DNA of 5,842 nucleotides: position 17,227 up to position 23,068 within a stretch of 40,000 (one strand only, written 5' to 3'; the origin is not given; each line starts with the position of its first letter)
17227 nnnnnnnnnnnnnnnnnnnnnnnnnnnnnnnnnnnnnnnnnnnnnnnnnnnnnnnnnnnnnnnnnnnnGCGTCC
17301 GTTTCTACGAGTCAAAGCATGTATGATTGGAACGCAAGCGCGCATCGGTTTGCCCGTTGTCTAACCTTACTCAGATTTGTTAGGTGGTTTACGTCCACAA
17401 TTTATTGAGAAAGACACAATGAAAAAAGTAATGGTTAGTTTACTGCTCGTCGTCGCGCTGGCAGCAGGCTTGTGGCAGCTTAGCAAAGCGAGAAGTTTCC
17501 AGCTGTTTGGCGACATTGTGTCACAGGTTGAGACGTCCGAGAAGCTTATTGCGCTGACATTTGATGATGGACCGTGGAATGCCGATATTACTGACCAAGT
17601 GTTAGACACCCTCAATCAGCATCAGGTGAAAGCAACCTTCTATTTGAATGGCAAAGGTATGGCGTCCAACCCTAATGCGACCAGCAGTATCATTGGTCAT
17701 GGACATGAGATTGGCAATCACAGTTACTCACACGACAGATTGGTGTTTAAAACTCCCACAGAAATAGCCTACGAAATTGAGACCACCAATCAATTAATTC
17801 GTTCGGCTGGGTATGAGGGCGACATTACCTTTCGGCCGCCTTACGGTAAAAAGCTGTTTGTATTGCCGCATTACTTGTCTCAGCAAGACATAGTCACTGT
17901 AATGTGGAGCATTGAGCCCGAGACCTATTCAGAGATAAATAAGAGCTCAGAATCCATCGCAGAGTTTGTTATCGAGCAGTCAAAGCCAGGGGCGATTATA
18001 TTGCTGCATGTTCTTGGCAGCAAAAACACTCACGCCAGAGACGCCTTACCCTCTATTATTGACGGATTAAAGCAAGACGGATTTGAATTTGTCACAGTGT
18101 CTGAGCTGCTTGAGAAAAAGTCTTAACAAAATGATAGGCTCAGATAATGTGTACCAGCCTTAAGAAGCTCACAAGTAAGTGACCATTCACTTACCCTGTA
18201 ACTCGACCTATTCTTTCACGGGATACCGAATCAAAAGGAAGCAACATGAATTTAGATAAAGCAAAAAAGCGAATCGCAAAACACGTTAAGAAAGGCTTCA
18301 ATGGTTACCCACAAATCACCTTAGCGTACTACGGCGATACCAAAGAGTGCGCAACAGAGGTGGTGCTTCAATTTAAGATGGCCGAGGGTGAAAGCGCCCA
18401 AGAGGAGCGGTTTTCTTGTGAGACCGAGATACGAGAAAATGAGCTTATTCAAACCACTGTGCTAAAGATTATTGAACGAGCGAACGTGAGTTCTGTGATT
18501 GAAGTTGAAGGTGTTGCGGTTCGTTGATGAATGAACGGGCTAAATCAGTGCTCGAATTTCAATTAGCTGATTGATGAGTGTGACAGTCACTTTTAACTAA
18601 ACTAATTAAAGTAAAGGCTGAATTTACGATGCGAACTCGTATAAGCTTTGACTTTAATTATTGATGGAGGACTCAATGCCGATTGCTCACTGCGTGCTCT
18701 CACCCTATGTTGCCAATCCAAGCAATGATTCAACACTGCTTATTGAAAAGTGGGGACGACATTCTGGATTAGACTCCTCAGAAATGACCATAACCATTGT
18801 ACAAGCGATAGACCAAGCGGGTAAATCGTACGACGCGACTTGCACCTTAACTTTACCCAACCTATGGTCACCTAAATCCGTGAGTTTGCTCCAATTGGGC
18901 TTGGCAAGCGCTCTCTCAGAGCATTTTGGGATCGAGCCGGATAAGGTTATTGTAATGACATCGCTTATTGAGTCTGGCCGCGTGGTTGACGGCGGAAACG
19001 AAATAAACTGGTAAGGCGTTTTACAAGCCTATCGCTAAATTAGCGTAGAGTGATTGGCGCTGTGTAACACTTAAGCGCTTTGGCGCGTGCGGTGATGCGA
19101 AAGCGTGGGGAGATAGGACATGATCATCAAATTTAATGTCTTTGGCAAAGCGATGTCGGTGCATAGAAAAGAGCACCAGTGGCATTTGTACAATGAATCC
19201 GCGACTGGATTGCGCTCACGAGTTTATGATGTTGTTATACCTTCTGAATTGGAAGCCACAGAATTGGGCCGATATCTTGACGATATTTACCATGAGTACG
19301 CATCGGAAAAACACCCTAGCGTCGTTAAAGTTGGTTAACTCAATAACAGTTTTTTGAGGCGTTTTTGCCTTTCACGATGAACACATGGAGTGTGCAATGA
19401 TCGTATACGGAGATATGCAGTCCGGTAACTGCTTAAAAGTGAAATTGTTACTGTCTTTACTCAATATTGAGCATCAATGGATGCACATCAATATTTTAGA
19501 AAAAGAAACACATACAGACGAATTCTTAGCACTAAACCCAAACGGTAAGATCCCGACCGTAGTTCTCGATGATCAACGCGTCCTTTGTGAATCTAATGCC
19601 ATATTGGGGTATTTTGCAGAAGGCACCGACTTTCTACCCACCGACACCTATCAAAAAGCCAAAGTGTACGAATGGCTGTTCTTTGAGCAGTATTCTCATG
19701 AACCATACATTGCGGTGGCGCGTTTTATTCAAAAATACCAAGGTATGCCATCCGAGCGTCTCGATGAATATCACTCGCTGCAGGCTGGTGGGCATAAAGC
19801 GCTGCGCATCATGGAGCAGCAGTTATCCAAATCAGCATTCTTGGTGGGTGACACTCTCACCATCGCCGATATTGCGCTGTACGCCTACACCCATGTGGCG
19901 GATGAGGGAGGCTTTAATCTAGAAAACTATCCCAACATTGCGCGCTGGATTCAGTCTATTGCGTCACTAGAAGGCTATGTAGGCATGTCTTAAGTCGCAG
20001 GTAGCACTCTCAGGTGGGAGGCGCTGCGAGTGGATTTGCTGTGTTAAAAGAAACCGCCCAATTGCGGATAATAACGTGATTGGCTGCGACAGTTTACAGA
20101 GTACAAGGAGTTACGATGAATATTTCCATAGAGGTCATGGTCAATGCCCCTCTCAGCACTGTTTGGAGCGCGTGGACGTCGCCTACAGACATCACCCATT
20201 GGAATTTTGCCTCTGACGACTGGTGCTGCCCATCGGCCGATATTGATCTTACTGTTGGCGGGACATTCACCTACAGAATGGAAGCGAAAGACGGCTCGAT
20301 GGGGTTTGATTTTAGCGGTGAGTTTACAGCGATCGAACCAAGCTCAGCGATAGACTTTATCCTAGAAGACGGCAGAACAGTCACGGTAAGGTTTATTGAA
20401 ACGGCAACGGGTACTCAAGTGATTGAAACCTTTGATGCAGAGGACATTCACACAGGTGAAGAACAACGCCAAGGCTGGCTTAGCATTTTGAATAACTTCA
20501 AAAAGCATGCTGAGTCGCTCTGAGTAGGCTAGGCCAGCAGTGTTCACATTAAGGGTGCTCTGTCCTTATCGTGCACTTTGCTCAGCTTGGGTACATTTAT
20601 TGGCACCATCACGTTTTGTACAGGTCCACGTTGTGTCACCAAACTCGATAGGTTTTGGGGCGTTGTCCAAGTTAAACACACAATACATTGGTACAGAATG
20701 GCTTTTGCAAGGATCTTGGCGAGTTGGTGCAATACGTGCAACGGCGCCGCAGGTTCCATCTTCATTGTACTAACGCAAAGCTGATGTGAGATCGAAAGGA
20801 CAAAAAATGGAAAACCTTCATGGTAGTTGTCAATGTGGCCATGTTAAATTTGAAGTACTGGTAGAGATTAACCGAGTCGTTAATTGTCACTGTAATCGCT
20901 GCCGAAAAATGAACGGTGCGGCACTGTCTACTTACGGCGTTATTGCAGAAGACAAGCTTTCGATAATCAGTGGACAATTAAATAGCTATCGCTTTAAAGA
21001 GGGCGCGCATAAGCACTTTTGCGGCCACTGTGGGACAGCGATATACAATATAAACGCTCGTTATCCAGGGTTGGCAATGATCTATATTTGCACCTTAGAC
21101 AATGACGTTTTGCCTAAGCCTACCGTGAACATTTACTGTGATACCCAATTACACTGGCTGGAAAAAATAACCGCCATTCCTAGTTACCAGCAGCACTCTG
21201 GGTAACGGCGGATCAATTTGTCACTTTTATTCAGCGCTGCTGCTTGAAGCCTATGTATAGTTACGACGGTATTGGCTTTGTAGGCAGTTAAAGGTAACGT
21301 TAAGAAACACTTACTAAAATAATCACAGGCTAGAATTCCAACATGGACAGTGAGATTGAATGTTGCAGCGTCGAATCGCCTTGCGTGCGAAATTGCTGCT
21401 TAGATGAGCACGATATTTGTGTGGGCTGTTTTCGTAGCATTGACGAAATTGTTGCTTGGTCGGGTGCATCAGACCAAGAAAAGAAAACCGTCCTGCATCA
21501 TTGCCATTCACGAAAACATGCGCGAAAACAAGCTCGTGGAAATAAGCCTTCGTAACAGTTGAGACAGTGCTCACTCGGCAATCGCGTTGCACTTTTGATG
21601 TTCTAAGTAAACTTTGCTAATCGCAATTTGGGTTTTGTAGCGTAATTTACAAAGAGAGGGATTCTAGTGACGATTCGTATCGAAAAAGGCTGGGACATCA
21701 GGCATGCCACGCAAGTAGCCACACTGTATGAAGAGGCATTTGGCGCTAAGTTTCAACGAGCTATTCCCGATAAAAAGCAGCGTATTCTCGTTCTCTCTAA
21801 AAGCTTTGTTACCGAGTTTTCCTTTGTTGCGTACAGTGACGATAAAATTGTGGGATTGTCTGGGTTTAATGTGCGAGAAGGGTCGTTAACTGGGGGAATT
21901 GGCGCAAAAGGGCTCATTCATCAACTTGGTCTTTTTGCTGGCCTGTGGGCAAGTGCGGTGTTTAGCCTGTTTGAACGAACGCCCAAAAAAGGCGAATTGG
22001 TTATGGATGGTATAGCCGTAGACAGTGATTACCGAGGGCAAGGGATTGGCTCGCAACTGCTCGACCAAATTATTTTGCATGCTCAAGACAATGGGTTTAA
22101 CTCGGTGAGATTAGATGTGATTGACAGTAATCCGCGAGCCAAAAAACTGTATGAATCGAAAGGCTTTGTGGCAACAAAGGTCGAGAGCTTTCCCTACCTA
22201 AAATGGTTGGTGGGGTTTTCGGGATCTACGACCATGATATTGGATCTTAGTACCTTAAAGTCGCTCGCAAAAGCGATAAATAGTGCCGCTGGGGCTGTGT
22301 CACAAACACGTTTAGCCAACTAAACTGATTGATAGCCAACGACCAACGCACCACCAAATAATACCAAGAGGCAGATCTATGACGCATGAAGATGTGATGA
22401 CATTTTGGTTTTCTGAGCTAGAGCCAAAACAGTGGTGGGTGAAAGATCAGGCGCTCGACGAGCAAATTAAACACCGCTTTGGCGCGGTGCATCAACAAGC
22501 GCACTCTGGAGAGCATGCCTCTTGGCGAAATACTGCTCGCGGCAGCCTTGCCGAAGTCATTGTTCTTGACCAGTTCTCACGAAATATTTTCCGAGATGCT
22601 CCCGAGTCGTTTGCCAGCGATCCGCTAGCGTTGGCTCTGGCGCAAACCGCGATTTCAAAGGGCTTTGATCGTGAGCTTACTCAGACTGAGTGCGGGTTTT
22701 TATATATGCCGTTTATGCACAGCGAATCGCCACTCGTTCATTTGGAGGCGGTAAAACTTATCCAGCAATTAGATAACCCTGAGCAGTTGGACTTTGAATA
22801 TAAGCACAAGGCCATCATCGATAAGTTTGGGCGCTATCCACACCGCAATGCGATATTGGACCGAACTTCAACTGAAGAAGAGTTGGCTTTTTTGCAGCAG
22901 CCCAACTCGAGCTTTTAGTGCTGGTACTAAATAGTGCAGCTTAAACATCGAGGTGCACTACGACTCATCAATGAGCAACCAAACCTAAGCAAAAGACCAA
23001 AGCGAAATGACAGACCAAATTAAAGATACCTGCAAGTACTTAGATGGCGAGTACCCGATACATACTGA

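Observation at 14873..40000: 25 kb of cassette-like genes separated by eroded attC fragments: a fossilised continuation of the integron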

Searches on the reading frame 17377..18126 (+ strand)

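Call 7: search_protein_families(library=pfam, proteins=[window:17377-18126:+], max_evalue=0.01)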
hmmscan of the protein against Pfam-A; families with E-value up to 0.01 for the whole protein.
window:17377-18126:+ (249 aa): 1 family
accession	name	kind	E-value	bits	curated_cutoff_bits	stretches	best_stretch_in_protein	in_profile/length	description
PF01522.26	Polysacc_deac_1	-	1e-30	106.7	23.1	1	51-159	2-108/124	Polysaccharide deacetylase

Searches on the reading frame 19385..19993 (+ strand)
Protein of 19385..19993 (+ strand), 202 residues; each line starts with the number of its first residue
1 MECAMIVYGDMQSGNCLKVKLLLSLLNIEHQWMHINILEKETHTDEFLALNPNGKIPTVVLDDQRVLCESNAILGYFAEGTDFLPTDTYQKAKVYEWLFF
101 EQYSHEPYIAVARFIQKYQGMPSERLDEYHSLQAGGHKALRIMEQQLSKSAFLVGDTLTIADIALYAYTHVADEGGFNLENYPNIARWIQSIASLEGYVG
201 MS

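Call 7: search_protein_families(library=pfam, proteins=[window:19385-19993:+], max_evalue=0.01)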
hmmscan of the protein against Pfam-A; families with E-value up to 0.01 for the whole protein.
window:19385-19993:+ (202 aa): 8 families
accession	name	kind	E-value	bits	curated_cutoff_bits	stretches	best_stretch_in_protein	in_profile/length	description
PF13409.12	GST_N_2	-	6.2e-14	52.8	25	1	13-79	2-69/70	Glutathione S-transferase, N-terminal domain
PF13417.12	GST_N_3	-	2.4e-12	47.5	22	1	8-79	2-69/75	Glutathione S-transferase, N-terminal domain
PF00043.30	GST_C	-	7.6e-12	45.8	20.7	1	128-196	23-93/93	Glutathione S-transferase, C-terminal domain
PF02798.26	GST_N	-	3.7e-11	43.6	20.9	1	5-78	3-75/76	Glutathione S-transferase, N-terminal domain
PF13410.11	GST_C_2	-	4.4e-09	36.7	24.9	1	133-190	8-68/69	Glutathione S-transferase, C-terminal domain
PF14497.11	GST_C_3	-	5.6e-08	33.4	21.6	1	137-196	32-95/104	Glutathione S-transferase, C-terminal domain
PF17171.9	GST_C_6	-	0.00011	22.3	28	1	137-191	2-63/64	Glutathione S-transferase, C-terminal domain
PF21972.1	Arc1p_N_like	-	0.0045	17.7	27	0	137-192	18-77/81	Nuclear-export cofactor Arc1p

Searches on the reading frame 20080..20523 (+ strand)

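Call 7: search_protein_families(library=pfam, proteins=[window:20080-20523:+], max_evalue=0.01)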
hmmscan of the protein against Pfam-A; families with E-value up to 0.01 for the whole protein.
window:20080-20523:+ (147 aa): 1 family
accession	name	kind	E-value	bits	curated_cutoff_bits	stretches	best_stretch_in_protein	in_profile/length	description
PF08327.17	AHSA1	-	5.6e-20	72.3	22.1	1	22-144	1-124/125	Activator of Hsp90 ATPase homolog 1-like protein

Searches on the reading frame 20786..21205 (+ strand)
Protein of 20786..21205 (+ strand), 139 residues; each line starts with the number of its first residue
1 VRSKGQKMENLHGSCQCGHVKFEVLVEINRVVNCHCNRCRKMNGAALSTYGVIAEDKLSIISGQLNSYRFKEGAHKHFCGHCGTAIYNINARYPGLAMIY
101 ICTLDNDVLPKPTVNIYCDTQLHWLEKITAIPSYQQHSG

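Call 8: search_protein_families(library=pfam, proteins=[window:20786-21205:+], max_evalue=0.01)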
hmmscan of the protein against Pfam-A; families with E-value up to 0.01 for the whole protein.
window:20786-21205:+ (139 aa): 1 family
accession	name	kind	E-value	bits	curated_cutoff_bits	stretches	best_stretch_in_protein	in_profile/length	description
PF04828.22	GFA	-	2e-23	83.1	24.3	1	11-119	2-114/115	Glutathione-dependent formaldehyde-activating enzyme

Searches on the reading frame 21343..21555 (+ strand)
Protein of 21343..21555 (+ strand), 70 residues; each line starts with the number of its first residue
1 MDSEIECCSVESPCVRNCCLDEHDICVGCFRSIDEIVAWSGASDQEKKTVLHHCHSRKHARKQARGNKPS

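Call 79: search_protein_families(library=pfam, proteins=[window:21343-21555:+], max_evalue=0.001)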
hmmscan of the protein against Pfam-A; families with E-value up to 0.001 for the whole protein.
window:21343-21555:+ (70 aa): 1 family
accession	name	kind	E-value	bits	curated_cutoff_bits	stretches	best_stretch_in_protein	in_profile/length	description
PF06945.18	DUF1289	-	4.1e-19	68.6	27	1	12-58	1-47/47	Protein of unknown function (DUF1289)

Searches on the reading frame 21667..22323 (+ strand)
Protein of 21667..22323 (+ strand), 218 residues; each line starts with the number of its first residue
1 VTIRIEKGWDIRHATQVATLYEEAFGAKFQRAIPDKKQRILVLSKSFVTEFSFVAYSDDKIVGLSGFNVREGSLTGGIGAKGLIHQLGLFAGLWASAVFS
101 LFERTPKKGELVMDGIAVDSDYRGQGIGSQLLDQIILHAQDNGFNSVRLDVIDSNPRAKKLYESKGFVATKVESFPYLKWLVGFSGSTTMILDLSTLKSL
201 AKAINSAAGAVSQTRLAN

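Call 8: search_protein_families(library=pfam, proteins=[window:21667-22323:+], max_evalue=0.01)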
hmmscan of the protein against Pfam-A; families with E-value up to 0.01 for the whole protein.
window:21667-22323:+ (218 aa): 7 families
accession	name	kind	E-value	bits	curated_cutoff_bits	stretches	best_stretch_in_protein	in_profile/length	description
PF00583.31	Acetyltransf_1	-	4e-17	63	20.7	1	22-167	9-116/116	Acetyltransferase (GNAT) family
PF13508.13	Acetyltransf_7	-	2.2e-14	54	27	1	53-168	6-83/84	Acetyltransferase (GNAT) domain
PF13673.13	Acetyltransf_10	-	9.8e-11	42.2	23.6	1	114-173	55-113/128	Acetyltransferase (GNAT) domain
PF14542.12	Acetyltransf_CG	-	5.4e-05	23.7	30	1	107-144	21-58/80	GCN5-related N-acetyl-transferase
PF08445.16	FR47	-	0.00063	20.1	22.1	1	87-170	2-80/86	FR47-like protein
PF13527.13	Acetyltransf_9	-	0.001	19.5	25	0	115-144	77-106/127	Acetyltransferase (GNAT) domain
PF13302.13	Acetyltransf_3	-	0.009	17.1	25.4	0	110-167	80-137/138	Acetyltransferase (GNAT) domain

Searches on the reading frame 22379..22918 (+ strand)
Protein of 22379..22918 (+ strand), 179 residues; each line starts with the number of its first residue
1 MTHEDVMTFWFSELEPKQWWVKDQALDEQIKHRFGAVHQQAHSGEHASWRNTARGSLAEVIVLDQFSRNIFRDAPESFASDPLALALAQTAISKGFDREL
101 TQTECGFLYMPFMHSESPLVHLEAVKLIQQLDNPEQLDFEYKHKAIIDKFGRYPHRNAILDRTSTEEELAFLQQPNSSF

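Call 8: search_protein_families(library=pfam, proteins=[window:22379-22918:+], max_evalue=0.01)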
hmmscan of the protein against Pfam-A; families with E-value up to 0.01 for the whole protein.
window:22379-22918:+ (179 aa): 1 family
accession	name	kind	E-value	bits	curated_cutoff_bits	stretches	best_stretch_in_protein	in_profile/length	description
PF06041.17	DUF924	-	7.8e-64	215.5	27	1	6-175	1-179/180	Bacterial protein of unknown function (DUF924)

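Call 17: find_encoding_contigs(protein=window:22379-22918:+, flank=10000, max_places=10)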
Protein window:22379-22918:+ (179 aa): no gene with exactly this product is on record in the collection.
